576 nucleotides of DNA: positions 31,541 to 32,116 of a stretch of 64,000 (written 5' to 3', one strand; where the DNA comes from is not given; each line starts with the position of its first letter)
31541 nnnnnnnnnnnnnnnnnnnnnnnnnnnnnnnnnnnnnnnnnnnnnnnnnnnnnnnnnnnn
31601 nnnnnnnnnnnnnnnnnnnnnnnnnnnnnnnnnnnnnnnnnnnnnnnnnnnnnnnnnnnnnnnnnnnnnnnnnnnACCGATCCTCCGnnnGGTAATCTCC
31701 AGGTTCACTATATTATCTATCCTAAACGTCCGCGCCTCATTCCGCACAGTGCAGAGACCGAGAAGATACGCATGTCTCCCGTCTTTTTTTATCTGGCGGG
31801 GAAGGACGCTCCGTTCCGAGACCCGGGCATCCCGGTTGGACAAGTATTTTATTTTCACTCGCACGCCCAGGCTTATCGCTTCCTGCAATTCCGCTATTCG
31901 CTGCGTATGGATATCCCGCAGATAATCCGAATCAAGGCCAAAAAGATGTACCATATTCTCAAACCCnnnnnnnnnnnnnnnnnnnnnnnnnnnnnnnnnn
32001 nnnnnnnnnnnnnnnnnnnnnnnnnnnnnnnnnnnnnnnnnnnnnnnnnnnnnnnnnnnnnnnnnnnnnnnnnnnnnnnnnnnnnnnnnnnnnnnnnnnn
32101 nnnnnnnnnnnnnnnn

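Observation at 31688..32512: DnaQ-like exonuclease with a C-terminal WYL sensor domain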

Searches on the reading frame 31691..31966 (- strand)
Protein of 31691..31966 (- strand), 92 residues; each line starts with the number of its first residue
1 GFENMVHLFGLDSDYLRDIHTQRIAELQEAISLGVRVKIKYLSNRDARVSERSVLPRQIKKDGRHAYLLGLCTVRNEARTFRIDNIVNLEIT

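Call 30: search_solved_structures(query=A2, max_evalue=1, show_alignments=5)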
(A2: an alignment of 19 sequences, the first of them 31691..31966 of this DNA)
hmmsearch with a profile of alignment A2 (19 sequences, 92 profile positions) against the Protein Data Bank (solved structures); distinct sequences matched with E-value up to 1: 10.
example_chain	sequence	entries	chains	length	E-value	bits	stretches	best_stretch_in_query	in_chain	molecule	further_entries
6sj9_A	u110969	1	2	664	2e-10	44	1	20-90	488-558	Proteasome accessory factor B/C (PafBC)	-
8bnv_A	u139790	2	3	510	2.3e-09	40.6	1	7-90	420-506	AAA family ATPase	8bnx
8bns_A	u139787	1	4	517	2.7e-06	30.7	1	21-90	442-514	AAA ATPase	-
7p5x_AX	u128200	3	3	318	0.00068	23.1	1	25-90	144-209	PafC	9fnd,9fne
7p5x_AY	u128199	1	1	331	0.0011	22.3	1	27-86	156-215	Transcriptional regulator-like protein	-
9fnd_X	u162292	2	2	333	0.0011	22.3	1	27-86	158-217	Transcriptional regulator-like protein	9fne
9c5g_A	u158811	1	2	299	0.015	18.8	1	13-86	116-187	CapW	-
7tb6_A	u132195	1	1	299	0.19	15.2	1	17-88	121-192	S. maltophilia CapW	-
7tb5_A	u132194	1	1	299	0.34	14.4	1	27-86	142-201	WYL domain-containing protein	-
7qfz_A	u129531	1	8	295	0.79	13.2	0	22-91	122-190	WYL domain-containing protein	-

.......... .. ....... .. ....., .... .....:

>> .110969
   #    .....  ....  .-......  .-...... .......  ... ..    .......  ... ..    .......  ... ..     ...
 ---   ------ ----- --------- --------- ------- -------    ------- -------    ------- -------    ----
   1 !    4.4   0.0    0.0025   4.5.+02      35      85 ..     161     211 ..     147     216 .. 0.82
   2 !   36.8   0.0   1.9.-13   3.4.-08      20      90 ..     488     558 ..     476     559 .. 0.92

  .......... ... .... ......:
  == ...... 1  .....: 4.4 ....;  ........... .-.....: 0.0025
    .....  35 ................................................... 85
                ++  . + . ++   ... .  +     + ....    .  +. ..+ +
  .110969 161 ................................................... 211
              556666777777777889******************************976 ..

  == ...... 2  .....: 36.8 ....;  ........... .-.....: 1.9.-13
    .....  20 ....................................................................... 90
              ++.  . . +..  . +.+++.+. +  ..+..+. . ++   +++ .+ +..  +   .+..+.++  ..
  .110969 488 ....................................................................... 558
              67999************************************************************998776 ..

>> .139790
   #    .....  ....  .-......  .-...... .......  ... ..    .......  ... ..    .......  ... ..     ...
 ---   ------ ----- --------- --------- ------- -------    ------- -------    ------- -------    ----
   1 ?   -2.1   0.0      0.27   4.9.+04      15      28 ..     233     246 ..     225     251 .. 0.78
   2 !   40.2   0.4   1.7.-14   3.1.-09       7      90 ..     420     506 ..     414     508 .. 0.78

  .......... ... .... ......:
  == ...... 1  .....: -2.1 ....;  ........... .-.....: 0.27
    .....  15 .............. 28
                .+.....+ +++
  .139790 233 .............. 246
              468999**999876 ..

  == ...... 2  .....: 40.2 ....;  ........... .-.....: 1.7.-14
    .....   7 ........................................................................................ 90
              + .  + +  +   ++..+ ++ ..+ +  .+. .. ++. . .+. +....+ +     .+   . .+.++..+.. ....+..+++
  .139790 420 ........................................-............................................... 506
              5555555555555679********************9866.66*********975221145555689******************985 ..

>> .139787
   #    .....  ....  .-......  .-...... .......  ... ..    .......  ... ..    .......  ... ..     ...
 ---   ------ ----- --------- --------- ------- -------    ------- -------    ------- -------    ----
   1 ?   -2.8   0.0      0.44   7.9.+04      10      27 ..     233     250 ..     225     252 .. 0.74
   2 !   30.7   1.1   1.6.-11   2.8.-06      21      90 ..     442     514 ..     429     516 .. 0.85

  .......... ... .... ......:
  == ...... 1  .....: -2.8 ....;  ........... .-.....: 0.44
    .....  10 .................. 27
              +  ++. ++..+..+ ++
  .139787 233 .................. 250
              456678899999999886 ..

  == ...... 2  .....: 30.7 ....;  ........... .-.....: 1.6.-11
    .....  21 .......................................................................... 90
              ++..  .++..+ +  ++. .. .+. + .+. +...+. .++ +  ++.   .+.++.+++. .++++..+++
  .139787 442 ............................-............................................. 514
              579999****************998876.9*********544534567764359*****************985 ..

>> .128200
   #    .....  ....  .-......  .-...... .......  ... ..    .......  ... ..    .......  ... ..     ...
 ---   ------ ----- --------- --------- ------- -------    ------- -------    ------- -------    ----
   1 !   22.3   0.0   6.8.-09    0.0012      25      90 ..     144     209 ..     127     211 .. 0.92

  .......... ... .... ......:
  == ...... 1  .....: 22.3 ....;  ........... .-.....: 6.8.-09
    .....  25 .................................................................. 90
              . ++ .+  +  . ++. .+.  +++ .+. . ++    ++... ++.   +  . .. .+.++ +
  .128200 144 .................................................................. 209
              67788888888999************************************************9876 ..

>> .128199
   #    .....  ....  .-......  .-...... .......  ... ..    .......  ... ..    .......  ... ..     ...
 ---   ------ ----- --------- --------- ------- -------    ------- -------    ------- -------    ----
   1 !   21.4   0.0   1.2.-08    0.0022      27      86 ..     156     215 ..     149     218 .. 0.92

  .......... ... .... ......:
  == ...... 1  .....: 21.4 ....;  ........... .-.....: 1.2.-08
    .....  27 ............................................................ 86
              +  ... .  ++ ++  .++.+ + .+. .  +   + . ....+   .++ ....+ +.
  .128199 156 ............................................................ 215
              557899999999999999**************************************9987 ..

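Call 33: predict_structure(alignment_id=A2)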
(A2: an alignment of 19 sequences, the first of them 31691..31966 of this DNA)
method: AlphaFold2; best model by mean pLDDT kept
length: 92 residues; sequences in the alignment: 19
mean_pLDDT: 85.4   pTM: 0.71
mean pLDDT of the five models: 85.4, 85.4, 84.8, 84.6, 81.4
residues with pLDDT >= 90: 53; 70-90: 23; 50-70: 14; < 50: 2
segments of 3 or more residues with pLDDT < 50: none
pLDDT, mean of each block of 10 residues (from residue 1): 56 70 92 96 86 95 92 89 92 89
secondary structure, 60 per line:
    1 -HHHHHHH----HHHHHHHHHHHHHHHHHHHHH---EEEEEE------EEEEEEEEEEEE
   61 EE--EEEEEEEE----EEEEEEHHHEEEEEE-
elements in order: H2-8 H13-33 E37-42 E49-62 E65-72 E77-82 E86-91

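Call 37: fold_search(model_id=the predicted structure, library=pdb)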
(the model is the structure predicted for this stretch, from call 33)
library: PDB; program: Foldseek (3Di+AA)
matches with E <= 10: 975; with E <= 0.001: 22
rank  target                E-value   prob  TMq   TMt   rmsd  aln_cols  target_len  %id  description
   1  6sj9_A                6.5e-07  1.00  0.74  0.11   1.4        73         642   27  Proteasome accessory factor B/C (PafBC) of Arthrobacter aurescens (released 2019-10-16)
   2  6sj9_B                1.2e-06  1.00  0.74  0.11   1.4        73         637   27  Proteasome accessory factor B/C (PafBC) of Arthrobacter aurescens (released 2019-10-16)
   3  9fnd_Y                3.1e-06  1.00  0.69  0.21   1.1        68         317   25  Transcriptional activator PafBC bound to mycobacterial RNA polymerase (released 2025-02-12)
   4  7tb5                  4.2e-06  1.00  0.74  0.26   0.9        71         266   21  Structure of P. aeruginosa PA17 CapW (released 2022-01-19)
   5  7qfz_G                6.1e-06  1.00  0.71  0.24   1.3        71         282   21  BrxR, a WYL-domain containing transcriptional regulator (released 2022-05-18)
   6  7qfz_C                6.9e-06  1.00  0.71  0.23   1.3        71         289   21  BrxR, a WYL-domain containing transcriptional regulator (released 2022-05-18)
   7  7qfz_E                7.3e-06  1.00  0.71  0.24   1.4        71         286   21  BrxR, a WYL-domain containing transcriptional regulator (released 2022-05-18)
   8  7qfz_A                1.0e-05  1.00  0.71  0.24   1.4        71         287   21  BrxR, a WYL-domain containing transcriptional regulator (released 2022-05-18)
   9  7qfz_H                1.1e-05  1.00  0.71  0.25   1.3        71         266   21  BrxR, a WYL-domain containing transcriptional regulator (released 2022-05-18)
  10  7qfz_B                1.1e-05  1.00  0.71  0.24   1.4        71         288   21  BrxR, a WYL-domain containing transcriptional regulator (released 2022-05-18)
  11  7t8k_B                1.1e-05  1.00  0.70  0.24   1.4        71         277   18  BrxR from Acinetobacter BREX type I phage restriction system bound to DNA (released 2022-05-18)
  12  7qfz_D                1.6e-05  1.00  0.70  0.23   1.4        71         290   21  BrxR, a WYL-domain containing transcriptional regulator (released 2022-05-18)
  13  9fnd_X                3.1e-05  1.00  0.69  0.20   1.8        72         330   25  Transcriptional activator PafBC bound to mycobacterial RNA polymerase (released 2025-02-12)
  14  7t8l_A                3.5e-05  1.00  0.70  0.24   1.3        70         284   18  BrxR from Acinetobacter BREX type I phage restriction system (released 2022-05-18)
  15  7t8k_A                4.2e-05  1.00  0.69  0.23   1.4        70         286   18  BrxR from Acinetobacter BREX type I phage restriction system bound to DNA (released 2022-05-18)
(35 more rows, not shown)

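Call 46: search_protein_representatives(alignment_id=A2)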
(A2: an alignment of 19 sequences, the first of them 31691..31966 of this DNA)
Query: 19 sequences, 92 profile positions. Proteins with E-value up to 0.001 (for the whole library): 2499; up to 1e-10: 56; up to 1e-30: 3. The best 150 are listed.
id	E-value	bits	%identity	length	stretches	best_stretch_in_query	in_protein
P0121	1.2e-39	150.5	-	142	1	1-92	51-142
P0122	3.8e-36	139.3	-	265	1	1-92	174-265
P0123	1.7e-34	134.1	-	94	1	1-92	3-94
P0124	3.9e-29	116.8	-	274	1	2-92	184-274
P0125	6.8e-28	112.9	-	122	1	3-92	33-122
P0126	1.1e-27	112.1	-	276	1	4-91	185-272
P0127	2.9e-24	101.2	-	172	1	33-92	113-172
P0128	8.2e-23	96.6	-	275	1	3-91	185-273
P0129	1.1e-22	96.2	-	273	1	3-92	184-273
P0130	5.5e-22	93.9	-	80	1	21-91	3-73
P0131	5.7e-22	93.9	-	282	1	3-91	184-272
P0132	9.3e-22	93.2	-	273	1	2-91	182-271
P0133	2.3e-21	91.9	-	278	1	2-91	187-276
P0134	3.1e-20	88.3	-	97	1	15-91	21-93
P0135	1.2e-19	86.4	-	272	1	3-92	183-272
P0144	1.4e-13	66.9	-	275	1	3-92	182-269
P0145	2.0e-13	66.5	-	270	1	5-89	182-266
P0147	7.5e-13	64.6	-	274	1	20-90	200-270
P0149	1.2e-12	64.0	-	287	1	27-92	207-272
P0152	3.4e-12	62.5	-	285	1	4-91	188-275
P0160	1.7e-11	60.3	-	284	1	22-92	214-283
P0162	2.8e-11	59.6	-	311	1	23-92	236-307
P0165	5.9e-11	58.5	-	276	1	3-91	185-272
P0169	7.0e-11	58.3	-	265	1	12-92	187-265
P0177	1.1e-10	57.7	-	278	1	25-88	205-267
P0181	1.3e-10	57.5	-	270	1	4-91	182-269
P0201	7.2e-10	55.1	-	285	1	27-91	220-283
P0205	8.7e-10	54.8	-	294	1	2-91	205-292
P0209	1.1e-09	54.5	-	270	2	27-92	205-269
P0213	1.6e-09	54.0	-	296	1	27-92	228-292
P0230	3.5e-09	52.9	-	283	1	23-92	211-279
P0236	3.9e-09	52.7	-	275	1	19-90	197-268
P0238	4.4e-09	52.5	-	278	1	20-88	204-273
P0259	7.7e-09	51.8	-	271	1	24-86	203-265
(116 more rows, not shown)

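Call 48: list_cluster_members(proteins=[P0133, P0160, P0162, P0165, P0177, P0201, P0209, P0213, P0230, P0238])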
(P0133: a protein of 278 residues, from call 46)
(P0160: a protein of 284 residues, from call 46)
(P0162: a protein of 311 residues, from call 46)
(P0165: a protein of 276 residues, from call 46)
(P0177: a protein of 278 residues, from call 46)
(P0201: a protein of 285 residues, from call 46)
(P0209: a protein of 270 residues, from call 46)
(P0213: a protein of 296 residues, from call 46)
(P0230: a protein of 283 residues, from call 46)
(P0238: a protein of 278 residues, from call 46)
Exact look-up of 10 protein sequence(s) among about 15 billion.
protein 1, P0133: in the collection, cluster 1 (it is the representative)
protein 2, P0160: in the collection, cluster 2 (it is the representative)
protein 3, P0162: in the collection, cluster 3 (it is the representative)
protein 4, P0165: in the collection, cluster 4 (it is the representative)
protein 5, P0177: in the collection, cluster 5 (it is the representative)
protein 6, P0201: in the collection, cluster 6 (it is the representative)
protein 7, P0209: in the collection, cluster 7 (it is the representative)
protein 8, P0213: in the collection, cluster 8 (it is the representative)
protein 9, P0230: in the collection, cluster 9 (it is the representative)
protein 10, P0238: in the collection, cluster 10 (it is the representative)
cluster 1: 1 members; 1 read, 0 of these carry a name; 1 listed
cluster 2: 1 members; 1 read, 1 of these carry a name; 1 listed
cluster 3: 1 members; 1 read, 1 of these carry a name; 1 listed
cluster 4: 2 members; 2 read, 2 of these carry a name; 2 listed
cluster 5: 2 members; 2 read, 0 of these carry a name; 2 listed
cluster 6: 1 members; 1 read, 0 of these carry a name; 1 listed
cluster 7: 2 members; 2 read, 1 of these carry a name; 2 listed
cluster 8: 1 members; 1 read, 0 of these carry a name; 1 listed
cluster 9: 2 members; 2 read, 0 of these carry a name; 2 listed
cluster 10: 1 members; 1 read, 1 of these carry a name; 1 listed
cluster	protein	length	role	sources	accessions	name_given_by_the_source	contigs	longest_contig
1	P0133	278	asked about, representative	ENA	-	-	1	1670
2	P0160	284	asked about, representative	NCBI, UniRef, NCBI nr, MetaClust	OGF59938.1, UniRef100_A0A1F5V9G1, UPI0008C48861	MAG: hypothetical protein A2Y62_07745 [Candidatus Fischerbacteria bacterium RBG_13_37_8] | Exonuclease domain-containing protein n=1 Tax=Candidatus Fischerbacteria bacterium ... | status=active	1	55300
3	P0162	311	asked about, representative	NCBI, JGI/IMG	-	DNA polymerase III epsilon subunit family exonuclease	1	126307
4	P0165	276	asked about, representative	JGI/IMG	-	DNA polymerase III epsilon subunit family exonuclease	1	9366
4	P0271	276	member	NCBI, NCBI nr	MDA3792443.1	MAG: exonuclease domain-containing protein [Elusimicrobia bacterium] | exonuclease domain-containing protein [Elusimicrobiota bacterium]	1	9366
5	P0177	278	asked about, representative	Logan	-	-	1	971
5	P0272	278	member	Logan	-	-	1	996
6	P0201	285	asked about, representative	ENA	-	-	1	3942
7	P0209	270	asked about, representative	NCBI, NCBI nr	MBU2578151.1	WYL domain-containing protein [Patescibacteria group bacterium]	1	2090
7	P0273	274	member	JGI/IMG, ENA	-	-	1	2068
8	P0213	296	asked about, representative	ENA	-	-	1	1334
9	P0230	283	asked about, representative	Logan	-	-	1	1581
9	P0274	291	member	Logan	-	-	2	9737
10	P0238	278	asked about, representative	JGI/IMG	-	DNA polymerase III epsilon subunit family exonuclease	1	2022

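Call 51: find_encoding_contigs(protein=P0160, flank=7000, max_places=1)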
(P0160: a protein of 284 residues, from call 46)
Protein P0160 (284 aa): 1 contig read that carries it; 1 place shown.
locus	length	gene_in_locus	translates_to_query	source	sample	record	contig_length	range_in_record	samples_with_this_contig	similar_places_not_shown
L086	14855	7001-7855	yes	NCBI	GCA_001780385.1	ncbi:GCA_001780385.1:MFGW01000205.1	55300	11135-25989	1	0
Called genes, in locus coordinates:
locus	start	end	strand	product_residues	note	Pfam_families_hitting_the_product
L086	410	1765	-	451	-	-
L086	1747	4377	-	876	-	-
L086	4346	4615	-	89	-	-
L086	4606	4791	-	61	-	-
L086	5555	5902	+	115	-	PF01050:MannoseP_isomer, PF07883:Cupin_2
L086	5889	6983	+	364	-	PF00483:NTP_transferase, PF22640:ManC_GMP_beta-helix (weak)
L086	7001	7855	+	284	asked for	PF00929:RNase_T, PF13280:WYL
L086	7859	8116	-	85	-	PF01016:Ribosomal_L27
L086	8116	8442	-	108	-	PF00829:Ribosomal_L21p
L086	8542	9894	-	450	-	PF00072:Response_reg, PF00158:Sigma54_activat, PF00493:MCM (weak), PF14532:Sigma54_activ_2, PF07724:AAA_2 (weak), PF00004:AAA (weak), PF25601:AAA_lid_14, PF02954:HTH_8, +1 more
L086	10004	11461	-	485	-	PF00989:PAS, PF08448:PAS_4 (weak), PF13426:PAS_9, PF00989:PAS, PF08448:PAS_4 (weak), PF00512:HisKA, PF02518:HATPase_c, PF14501:HATPase_c_5, +3 more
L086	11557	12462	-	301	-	PF18075:FtsX_ECD, PF02687:FtsX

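Call 52: find_encoding_contigs(protein=P0162, flank=7000, max_places=1)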
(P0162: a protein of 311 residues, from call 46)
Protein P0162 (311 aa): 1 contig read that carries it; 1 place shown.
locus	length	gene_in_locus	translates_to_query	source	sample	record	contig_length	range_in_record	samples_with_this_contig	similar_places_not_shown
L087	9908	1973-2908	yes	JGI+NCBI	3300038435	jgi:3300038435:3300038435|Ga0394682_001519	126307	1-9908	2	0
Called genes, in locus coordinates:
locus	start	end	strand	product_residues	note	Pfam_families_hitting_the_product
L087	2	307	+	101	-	?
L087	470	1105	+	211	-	PF00899:ThiF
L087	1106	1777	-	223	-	PF01596:Methyltransf_3, PF13847:Methyltransf_31 (weak), PF13578:Methyltransf_24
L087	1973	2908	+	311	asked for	PF00929:RNase_T, PF16473:Rv2179c-like (weak), PF13280:WYL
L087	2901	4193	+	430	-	-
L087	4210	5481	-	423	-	PF13374:TPR_10 (faint), PF13176:TPR_7 (faint), PF13181:TPR_8 (faint), PF13424:TPR_12, PF24885:TPR_NPHP3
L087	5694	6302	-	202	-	PF00156:Pribosyltran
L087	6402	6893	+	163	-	PF18306:LDcluster4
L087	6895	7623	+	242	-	PF07722:Peptidase_C26, PF00117:GATase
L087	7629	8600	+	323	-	PF00106:adh_short (weak), PF01073:3Beta_HSD, PF01370:Epimerase, PF02719:Polysacc_synt_2, PF04321:RmlD_sub_bind, PF07993:NAD_binding_4, PF16363:GDP_Man_Dehyd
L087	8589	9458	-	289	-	PF01145:Band_7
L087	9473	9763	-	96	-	-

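Call 53: find_encoding_contigs(protein=P0165, flank=7000, max_places=1)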
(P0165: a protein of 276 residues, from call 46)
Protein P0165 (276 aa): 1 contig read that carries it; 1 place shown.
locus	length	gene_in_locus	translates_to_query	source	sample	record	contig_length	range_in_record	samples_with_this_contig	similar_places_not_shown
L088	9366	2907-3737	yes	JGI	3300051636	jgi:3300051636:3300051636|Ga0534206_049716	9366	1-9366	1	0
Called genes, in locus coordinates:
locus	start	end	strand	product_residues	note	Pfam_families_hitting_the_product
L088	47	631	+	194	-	PF13036:LpoB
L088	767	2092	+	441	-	-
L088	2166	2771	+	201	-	PF01726:LexA_DNA_bind, PF00717:Peptidase_S24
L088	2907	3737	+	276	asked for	PF00929:RNase_T, PF13482:RNase_H_2 (faint), PF13280:WYL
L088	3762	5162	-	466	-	PF01565:FAD_binding_4, PF02913:FAD-oxidase_C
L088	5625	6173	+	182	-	PF02572:CobA_CobO_BtuR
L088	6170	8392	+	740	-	PF09865:DUF2092 (faint), PF08534:Redoxin (weak), PF00578:AhpC-TSA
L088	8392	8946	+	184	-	PF02219:MTHFR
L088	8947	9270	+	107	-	PF02219:MTHFR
